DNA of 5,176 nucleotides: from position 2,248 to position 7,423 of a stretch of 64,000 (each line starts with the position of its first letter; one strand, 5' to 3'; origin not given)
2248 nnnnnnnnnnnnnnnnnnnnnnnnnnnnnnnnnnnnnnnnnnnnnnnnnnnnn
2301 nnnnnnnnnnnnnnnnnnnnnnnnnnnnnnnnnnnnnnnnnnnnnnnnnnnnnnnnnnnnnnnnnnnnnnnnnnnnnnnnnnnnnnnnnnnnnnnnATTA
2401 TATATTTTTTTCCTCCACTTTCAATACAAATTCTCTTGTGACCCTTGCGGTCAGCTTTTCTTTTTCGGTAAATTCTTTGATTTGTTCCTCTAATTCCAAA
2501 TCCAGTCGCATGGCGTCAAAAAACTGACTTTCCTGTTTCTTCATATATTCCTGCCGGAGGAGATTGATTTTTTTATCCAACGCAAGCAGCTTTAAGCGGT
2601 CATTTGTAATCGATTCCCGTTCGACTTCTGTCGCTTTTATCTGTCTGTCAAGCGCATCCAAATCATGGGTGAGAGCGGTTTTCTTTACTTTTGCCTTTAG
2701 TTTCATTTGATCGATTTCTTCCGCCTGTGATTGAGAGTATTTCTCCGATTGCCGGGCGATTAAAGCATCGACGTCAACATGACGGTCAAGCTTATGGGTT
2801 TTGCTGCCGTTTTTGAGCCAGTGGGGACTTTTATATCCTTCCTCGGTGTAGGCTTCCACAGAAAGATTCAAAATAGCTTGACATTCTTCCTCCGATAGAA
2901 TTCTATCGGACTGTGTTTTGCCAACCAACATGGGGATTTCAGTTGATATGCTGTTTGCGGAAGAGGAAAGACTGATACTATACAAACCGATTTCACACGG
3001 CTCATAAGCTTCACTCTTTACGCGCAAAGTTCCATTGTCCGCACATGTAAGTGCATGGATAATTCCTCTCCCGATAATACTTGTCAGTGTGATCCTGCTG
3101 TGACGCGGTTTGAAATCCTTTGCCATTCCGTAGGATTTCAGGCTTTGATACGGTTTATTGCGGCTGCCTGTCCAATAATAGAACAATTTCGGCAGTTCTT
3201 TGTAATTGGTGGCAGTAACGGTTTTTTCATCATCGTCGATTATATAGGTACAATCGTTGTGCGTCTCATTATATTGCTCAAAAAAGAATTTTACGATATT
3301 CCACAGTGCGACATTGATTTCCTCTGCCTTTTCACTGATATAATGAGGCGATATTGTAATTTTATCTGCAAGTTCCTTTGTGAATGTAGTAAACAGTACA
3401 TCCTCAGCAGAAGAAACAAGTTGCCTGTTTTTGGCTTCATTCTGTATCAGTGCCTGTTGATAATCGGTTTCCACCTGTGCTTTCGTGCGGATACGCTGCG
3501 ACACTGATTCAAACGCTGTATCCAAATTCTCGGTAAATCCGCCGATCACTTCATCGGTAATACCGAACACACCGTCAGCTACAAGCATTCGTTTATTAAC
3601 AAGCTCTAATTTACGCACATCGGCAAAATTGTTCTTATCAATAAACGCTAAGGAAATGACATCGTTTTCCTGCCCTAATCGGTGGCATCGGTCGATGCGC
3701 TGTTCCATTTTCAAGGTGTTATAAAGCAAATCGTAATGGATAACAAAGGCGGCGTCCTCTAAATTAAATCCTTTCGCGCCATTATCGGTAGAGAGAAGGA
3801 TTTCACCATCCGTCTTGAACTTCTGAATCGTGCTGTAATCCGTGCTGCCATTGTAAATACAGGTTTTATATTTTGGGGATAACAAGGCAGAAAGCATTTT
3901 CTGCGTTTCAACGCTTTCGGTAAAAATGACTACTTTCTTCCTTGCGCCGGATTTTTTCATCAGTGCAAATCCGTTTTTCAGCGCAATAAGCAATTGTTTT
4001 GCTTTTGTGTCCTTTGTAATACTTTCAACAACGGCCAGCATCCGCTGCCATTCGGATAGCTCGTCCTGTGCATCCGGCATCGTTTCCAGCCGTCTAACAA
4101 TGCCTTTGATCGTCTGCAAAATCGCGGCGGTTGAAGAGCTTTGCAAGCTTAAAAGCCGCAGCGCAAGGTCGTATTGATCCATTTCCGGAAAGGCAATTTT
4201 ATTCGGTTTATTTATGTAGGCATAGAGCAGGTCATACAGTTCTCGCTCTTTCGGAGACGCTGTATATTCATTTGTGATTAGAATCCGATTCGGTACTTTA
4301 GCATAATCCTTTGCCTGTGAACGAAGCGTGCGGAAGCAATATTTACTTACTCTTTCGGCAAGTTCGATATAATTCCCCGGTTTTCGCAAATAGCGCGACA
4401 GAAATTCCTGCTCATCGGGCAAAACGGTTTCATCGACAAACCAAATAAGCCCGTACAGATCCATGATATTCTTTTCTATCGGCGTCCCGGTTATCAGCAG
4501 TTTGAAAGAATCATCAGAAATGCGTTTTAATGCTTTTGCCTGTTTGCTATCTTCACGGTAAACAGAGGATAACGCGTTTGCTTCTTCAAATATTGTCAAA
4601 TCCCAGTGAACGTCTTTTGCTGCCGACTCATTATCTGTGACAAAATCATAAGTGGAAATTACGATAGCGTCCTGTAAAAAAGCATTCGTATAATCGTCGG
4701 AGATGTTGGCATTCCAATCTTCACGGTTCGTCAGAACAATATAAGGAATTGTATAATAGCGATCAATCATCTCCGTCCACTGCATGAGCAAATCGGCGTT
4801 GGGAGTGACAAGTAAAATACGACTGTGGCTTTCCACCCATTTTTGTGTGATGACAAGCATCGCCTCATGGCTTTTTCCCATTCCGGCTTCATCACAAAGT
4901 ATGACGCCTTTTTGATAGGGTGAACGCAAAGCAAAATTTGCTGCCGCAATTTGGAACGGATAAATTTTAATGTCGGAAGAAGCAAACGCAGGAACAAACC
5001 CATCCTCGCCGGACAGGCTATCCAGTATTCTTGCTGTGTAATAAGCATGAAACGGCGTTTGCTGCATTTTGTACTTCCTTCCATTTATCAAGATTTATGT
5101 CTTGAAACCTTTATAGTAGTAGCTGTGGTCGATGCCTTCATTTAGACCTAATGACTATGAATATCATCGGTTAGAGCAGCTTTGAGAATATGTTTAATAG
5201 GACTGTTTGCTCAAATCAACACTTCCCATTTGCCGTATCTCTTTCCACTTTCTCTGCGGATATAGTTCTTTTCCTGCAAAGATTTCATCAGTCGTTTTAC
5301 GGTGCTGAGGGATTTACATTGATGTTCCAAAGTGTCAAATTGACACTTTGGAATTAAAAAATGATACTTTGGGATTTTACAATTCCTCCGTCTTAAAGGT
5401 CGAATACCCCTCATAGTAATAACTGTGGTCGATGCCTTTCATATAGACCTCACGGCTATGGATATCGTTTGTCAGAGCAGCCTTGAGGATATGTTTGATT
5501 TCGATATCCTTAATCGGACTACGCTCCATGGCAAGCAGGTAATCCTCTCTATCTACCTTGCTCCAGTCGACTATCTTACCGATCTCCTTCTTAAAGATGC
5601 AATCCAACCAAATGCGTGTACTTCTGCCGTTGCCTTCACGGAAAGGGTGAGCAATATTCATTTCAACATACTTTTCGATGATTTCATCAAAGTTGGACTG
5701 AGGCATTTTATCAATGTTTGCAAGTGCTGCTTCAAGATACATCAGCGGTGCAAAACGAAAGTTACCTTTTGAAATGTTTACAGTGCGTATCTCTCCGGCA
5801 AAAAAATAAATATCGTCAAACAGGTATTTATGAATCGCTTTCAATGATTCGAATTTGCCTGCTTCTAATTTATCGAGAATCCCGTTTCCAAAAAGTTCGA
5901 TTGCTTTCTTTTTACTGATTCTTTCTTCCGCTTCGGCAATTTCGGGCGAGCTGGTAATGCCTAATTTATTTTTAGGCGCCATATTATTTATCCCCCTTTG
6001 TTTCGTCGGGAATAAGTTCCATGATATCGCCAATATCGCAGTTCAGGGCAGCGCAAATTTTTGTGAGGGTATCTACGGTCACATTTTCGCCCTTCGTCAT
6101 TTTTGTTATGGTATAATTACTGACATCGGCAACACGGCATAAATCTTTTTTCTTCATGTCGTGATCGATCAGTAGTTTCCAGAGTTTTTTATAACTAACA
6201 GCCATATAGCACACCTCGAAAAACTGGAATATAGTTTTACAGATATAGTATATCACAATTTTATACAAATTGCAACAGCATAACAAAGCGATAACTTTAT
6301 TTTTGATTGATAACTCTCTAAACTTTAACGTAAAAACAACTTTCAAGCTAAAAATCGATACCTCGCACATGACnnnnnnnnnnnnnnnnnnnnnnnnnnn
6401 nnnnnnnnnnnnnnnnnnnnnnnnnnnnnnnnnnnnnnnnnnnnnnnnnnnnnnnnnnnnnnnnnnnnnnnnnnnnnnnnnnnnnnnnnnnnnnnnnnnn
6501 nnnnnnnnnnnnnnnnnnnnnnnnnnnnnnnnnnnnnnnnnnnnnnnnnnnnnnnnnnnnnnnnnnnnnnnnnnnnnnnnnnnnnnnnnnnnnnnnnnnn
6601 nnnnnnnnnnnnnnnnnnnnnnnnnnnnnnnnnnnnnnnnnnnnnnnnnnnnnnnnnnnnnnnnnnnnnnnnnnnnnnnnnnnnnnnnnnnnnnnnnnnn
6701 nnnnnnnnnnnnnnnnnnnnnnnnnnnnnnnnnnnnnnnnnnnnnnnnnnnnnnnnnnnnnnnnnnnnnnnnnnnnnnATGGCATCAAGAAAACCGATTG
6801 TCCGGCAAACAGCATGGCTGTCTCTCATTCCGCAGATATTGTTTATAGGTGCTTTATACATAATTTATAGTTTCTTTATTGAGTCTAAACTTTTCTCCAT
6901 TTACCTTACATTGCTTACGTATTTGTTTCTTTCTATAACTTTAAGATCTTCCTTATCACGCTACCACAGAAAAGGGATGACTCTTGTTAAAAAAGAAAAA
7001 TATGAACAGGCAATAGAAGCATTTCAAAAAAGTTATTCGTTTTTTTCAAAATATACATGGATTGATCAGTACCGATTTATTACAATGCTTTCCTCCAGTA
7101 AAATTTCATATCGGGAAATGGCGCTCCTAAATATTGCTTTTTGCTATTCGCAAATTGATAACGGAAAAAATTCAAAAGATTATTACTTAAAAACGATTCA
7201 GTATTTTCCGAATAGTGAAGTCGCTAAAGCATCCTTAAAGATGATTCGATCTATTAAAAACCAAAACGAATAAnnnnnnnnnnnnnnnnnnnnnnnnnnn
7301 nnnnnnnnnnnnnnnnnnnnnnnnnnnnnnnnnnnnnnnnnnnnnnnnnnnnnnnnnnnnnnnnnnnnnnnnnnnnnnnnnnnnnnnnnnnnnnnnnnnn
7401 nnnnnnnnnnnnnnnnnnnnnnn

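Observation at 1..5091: SNF2 helicase + TM/SH3b protein + 91-aa ORF translationally coupled to a type III Mod methyltransferase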

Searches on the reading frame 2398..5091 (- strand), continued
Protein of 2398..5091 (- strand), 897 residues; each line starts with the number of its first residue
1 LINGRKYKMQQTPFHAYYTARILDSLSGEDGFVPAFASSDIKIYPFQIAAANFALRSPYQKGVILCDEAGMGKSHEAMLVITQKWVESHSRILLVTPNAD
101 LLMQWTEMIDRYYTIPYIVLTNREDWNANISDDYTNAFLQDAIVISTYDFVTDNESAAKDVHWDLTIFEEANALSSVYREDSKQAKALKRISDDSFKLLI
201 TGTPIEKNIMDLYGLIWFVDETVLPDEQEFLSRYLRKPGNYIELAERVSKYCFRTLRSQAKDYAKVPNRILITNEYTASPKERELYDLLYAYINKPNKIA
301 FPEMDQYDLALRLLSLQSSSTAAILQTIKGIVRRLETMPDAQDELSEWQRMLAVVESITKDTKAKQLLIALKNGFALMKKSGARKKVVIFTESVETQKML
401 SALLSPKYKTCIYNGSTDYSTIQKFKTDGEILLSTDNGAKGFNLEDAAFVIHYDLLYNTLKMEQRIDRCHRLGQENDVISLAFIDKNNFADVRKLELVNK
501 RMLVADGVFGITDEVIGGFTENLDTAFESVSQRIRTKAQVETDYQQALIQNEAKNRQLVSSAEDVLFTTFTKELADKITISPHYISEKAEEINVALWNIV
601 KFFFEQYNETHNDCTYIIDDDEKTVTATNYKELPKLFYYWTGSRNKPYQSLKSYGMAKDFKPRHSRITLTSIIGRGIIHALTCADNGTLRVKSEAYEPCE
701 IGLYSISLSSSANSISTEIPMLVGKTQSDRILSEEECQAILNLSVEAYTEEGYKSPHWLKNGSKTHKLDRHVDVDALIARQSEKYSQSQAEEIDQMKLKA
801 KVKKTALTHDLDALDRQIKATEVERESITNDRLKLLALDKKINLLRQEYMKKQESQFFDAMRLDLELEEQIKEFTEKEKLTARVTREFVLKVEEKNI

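Call 80: get_annotated_region(hit=H14, flank=9000)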
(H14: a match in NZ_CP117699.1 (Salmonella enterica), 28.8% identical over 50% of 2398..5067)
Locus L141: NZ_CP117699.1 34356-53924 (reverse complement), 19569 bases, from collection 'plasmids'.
description: Salmonella enterica subsp. enterica serovar London strain L1 plasmid unnamed1, complete sequence
organism: Salmonella enterica (NCBI taxid 149390)
taxonomy: Bacteria; Pseudomonadota; Gammaproteobacteria; Enterobacterales; Enterobacteriaceae; Salmonella; Salmonella enterica
host: -; source: Homo sapiens,tissue sample,leg; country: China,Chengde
typing (MOB-suite, as given by PLSDB): conjugative; replicon IncFIB; relaxase MOBC; mating-pair formation MPF_T
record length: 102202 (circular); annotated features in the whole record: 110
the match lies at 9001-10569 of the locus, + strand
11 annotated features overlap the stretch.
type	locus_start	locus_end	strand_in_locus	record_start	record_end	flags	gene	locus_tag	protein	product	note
CDS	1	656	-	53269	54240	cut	-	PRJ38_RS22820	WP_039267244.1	ParB/RepB/Spo0J family plasmid partition protein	-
CDS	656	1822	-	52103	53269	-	sopA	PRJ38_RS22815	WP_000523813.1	plasmid-partitioning protein SopA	-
CDS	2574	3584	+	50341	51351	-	-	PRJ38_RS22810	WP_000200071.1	RepB family plasmid replication initiator protein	GO:0006270 - DNA replication initiation [Evidence IEA]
CDS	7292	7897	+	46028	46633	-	-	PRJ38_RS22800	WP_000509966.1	recombinase family protein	GO:0006310 - DNA recombination [Evidence IEA]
CDS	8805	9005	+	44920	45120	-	-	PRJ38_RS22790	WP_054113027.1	helix-turn-helix domain-containing protein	-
CDS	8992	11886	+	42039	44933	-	-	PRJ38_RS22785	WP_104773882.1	SNF2-related protein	-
CDS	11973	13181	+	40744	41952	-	-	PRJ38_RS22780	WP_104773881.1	IS256 family transposase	-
CDS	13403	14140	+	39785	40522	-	-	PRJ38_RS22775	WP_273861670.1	Abi family protein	-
CDS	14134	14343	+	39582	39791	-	-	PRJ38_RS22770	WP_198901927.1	hypothetical protein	-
CDS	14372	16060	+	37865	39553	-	-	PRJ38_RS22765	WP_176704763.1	site-specific DNA-methyltransferase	GO:0006306 - DNA methylation [Evidence IEA]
CDS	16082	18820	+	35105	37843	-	-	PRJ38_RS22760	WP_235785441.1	DEAD/DEAH box helicase family protein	-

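Call 82: get_annotated_region(hit=H1, flank=9000)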
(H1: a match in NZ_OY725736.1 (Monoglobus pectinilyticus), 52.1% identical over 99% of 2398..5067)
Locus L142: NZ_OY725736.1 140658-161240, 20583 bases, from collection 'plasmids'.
description: Monoglobus pectinilyticus strain Ruminococcaceae species TSDC17.2-1.2 plasmid 12, complete sequence
organism: Monoglobus pectinilyticus (NCBI taxid 1981510)
taxonomy: Bacteria; Bacillota; Clostridia; Monoglobales; Monoglobaceae; Monoglobus; Monoglobus pectinilyticus
host: -; source: -; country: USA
typing (MOB-suite, as given by PLSDB): non-mobilizable
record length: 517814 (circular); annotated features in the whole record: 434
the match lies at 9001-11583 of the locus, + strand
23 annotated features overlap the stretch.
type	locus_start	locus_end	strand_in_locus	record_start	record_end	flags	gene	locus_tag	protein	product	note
CDS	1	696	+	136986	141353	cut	-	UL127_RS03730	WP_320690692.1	RHS repeat-associated core domain-containing protein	-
CDS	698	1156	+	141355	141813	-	-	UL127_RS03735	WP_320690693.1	hypothetical protein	-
CDS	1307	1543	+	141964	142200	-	-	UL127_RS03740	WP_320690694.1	hypothetical protein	-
CDS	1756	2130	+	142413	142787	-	-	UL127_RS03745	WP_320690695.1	hypothetical protein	-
CDS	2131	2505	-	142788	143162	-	-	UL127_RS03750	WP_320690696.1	hypothetical protein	-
CDS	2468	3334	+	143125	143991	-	-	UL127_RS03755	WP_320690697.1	RHS repeat-associated core domain-containing protein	-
CDS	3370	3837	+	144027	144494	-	-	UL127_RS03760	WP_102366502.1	hypothetical protein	-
CDS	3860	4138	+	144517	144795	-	-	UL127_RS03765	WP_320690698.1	hypothetical protein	-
CDS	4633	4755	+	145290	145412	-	-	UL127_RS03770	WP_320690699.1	hypothetical protein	-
CDS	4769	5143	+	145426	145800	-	-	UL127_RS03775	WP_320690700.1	hypothetical protein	-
CDS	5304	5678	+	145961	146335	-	-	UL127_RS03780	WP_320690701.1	RHS repeat-associated core domain-containing protein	-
CDS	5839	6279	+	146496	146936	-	-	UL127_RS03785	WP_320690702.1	hypothetical protein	-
CDS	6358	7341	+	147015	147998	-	-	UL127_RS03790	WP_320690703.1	replication initiator protein A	-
CDS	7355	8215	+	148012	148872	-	-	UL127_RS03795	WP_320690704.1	ParB/RepB/Spo0J family partition protein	GO:0007059 - chromosome segregation [Evidence IEA]; GO:0000910 - cytokinesis [Evidence IEA]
CDS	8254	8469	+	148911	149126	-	-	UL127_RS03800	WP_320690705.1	hypothetical protein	-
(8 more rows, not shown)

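Call 88: search_protein_families(library=pfam, proteins=[L141:8992-11886:+, L141:13403-14140:+, L141:14372-16060:+, L141:16082-18820:+, L141:8805-9005:+, L140:8992-11847:+, L140:11844-12971:+, L140:12968-13612:+, L140:13630-14133:+, L140:8084-8995:+], max_evalue=0.001)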
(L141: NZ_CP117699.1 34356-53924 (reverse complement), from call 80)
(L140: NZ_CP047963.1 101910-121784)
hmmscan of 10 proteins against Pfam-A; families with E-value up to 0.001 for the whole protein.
L141:8992-11886:+ (964 aa): 6 families
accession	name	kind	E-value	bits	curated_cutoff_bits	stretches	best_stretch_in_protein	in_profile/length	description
PF00176.29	SNF2-rel_dom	-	3.7e-34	118.6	24.9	1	51-281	13-251/290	SNF2-related domain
PF00271.37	Helicase_C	-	3.3e-18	66.4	23.5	1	441-541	11-110/110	Helicase conserved C-terminal domain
PF04851.21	ResIII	-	4e-09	37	22.5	1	37-197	3-162/164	Type III restriction enzyme, res subunit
PF00270.35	DEAD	-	7.2e-08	32.8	26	1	55-198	14-161/167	DEAD/DEAH box helicase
PF13872.12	AAA_34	-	3.2e-05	23.4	27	1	50-178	55-198/306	P-loop containing NTP hydrolase pore-1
PF13401.12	AAA_22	-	0.00024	21.9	27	0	63-186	13-109/130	AAA domain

L141:13403-14140:+ (245 aa): 1 family
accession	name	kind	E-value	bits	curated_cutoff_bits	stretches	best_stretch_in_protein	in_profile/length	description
PF07751.16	Abi_2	-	1.3e-53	182.4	25.6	1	45-228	2-184/184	Abi-like protein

L141:14372-16060:+ (562 aa): 1 family
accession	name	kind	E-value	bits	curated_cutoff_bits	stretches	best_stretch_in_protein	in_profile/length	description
PF01555.25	N6_N4_Mtase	-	6.2e-45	154.3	26.7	1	68-390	1-217/221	DNA methylase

L141:16082-18820:+ (912 aa): 2 families
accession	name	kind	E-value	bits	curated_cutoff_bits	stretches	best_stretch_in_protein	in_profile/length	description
PF04851.21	ResIII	-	3.3e-20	73.1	22.5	1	23-246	2-163/164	Type III restriction enzyme, res subunit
PF18766.7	SWI2_SNF2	-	1.4e-05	25.3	26.7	1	170-294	95-203/221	SWI2/SNF2 ATPase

L141:8805-9005:+ (66 aa): 3 families
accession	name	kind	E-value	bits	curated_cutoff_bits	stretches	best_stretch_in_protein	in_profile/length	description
PF12728.13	HTH_17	-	5.3e-21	75.1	27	1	5-54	1-50/51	Helix-turn-helix domain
PF13384.12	HTH_23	-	0.00036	20.7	24.6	1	5-25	17-37/50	Homeodomain-like domain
PF09035.16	Tn916-Xis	-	0.00049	20.7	22.9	1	5-54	15-66/69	Excisionase from transposon Tn916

L140:8992-11847:+ (951 aa): 5 families
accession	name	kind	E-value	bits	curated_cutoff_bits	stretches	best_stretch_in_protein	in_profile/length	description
PF00176.29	SNF2-rel_dom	-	3e-37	128.7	24.9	1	40-310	1-266/290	SNF2-related domain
PF00271.37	Helicase_C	-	1.4e-18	67.6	23.5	1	447-540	18-110/110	Helicase conserved C-terminal domain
PF00270.35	DEAD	-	1e-09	38.8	26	1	41-204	4-161/167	DEAD/DEAH box helicase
PF04851.21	ResIII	-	2.6e-08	34.4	22.5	1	35-203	2-162/164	Type III restriction enzyme, res subunit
PF13872.12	AAA_34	-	3.5e-05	23.3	27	1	50-186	56-201/306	P-loop containing NTP hydrolase pore-1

L140:11844-12971:+ (375 aa): 5 families
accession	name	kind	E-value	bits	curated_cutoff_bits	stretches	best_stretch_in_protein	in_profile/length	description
PF13304.12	AAA_21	-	7.5e-28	98.9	27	1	31-324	1-304/304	AAA domain, putative AbiEii toxin, Type IV TA system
PF13175.12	AAA_15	-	1.7e-13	51.4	32.1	2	235-321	291-372/374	AAA ATPase domain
PF02463.25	SMC_N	-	6.9e-11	42.4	40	1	10-338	2-216/220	RecF/RecN/SMC N terminal domain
PF11398.14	DUF2813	-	2.9e-07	30.6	21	0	282-350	286-352/372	Protein of unknown function (DUF2813)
PF00005.33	ABC_tran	-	0.00013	23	25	0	24-48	6-30/137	ABC transporter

L140:12968-13612:+ (214 aa): 1 family
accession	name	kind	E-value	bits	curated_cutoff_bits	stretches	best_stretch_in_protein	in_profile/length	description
PF14103.11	DUF4276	-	4e-62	210.3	30.2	1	8-209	1-191/192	Domain of unknown function (DUF4276)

L140:13630-14133:+ (167 aa): 2 families
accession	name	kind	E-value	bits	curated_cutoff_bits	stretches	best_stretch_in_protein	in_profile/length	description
PF01555.25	N6_N4_Mtase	-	2.4e-14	54.2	26.7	1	76-155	1-79/221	DNA methylase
PF03602.21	Cons_hypoth95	-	0.00049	20.2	24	1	59-105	98-143/182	Conserved hypothetical protein 95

L140:8084-8995:+ (303 aa): 1 family
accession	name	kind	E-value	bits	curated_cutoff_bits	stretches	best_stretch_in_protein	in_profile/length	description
PF13280.12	WYL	-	7.9e-14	51.9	21.8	1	119-185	1-68/70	WYL domain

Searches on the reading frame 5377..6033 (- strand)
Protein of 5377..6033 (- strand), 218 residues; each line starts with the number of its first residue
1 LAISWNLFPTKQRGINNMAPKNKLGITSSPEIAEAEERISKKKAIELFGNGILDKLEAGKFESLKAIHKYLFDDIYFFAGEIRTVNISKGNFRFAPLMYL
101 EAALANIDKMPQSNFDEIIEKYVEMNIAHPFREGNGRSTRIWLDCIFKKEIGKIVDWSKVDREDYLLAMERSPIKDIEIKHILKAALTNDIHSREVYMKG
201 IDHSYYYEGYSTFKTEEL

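Call 7: search_protein_families(library=pfam, proteins=[window:5377-6033:-], max_evalue=0.01)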
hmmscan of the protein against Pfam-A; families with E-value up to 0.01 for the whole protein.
window:5377-6033:- (218 aa): 1 family
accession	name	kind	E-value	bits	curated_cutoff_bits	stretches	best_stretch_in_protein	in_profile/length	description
PF02661.23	Fic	-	1.5e-12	48.6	24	1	62-144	5-90/93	Fic/DOC family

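Call 8: search_protein_families(library=padloc, proteins=[window:5377-6033:-], max_evalue=0.01)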
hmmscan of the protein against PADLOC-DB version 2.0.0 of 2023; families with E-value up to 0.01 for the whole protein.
window:5377-6033:- (218 aa): 9 families
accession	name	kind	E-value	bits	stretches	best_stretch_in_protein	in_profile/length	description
PDLC04842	PDC-S04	-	6.6e-102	337.4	1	18-217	1-200/202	-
PDLC04841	PDC-S04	-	5.7e-77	257.2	1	39-208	120-289/292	-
PDLC04838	PDC-S04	-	4.7e-41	138.9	1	21-189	28-204/209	-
PDLC04839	PDC-S04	-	5.8e-34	115.6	1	12-187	14-202/205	-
PDLC04840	PDC-S04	-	3.1e-06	25.1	1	111-186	138-211/227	-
PDLC05078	PDC-S72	-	6.7e-06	23.4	1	66-91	107-132/377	-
PDLC04836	PDC-S04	-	1.2e-05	22.6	1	101-149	141-191/244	-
PDLC04837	PDC-S04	-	8.3e-05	20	1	102-177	138-213/234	-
PDLC03963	SoFic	-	0.00041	17.8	1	61-141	116-206/361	-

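Call 39: search_protein_families(library=ncbifam, proteins=[window:5377-6033:-], max_evalue=0.001)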
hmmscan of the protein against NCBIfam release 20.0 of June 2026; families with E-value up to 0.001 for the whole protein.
window:5377-6033:- (218 aa): 4 families
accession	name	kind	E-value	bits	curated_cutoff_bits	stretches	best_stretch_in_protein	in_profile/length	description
NF046029.1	ProtAdlyltaseNmFic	equivalog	2.6e-92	307.4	230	1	34-209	2-177/177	protein adenylyltransferase Fic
NF045983.1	ProtAdnltaseVbhT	equivalog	3e-18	66.2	800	1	22-168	20-173/419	type II toxin-antitoxin system protein adenylyltransferase VbhT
NF007672.0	PRK10347.1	equivalog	1.7e-17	63.8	181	1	21-178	21-183/200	putative adenosine monophosphate-protein transferase Fic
TIGR02613.1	mob_myst_B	hypoth_equivalog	2.6e-08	34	124.4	1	62-161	52-155/186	mobile mystery protein B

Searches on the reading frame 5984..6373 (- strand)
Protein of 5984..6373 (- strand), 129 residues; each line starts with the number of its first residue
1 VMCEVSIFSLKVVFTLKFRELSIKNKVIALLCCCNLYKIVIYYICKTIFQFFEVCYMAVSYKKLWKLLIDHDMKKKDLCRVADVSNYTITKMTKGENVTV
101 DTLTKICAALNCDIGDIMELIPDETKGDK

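Call 43: search_protein_families(library=pfam, proteins=[window:5984-6373:-], max_evalue=0.001)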
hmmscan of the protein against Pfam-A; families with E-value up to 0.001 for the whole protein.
window:5984-6373:- (129 aa): 2 families
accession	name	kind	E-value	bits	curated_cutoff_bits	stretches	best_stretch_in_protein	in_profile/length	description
PF13443.12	HTH_26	-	7.2e-21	74.7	22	1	63-123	1-63/63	Cro/C1-type HTH DNA-binding domain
PF01381.28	HTH_3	-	1.5e-05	25.4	23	1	69-116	6-54/55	Helix-turn-helix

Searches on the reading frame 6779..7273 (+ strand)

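Call 43: search_protein_families(library=pfam, proteins=[window:6779-7273:+], max_evalue=0.001)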
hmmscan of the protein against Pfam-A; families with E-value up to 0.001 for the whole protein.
window:6779-7273:+ (164 aa): 4 families
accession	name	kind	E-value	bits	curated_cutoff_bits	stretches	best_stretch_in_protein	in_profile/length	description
PF00515.34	TPR_1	-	3e-07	30.4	27.8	1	62-84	4-26/34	Tetratricopeptide repeat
PF13181.12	TPR_8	-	9.7e-07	28.9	25.7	1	62-87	4-29/34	Tetratricopeptide repeat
PF07719.23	TPR_2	-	1.3e-05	25.4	27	0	62-87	4-29/34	Tetratricopeptide repeat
PF13174.12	TPR_6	-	2.4e-05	25.1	26.3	0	115-146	2-33/33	Tetratricopeptide repeat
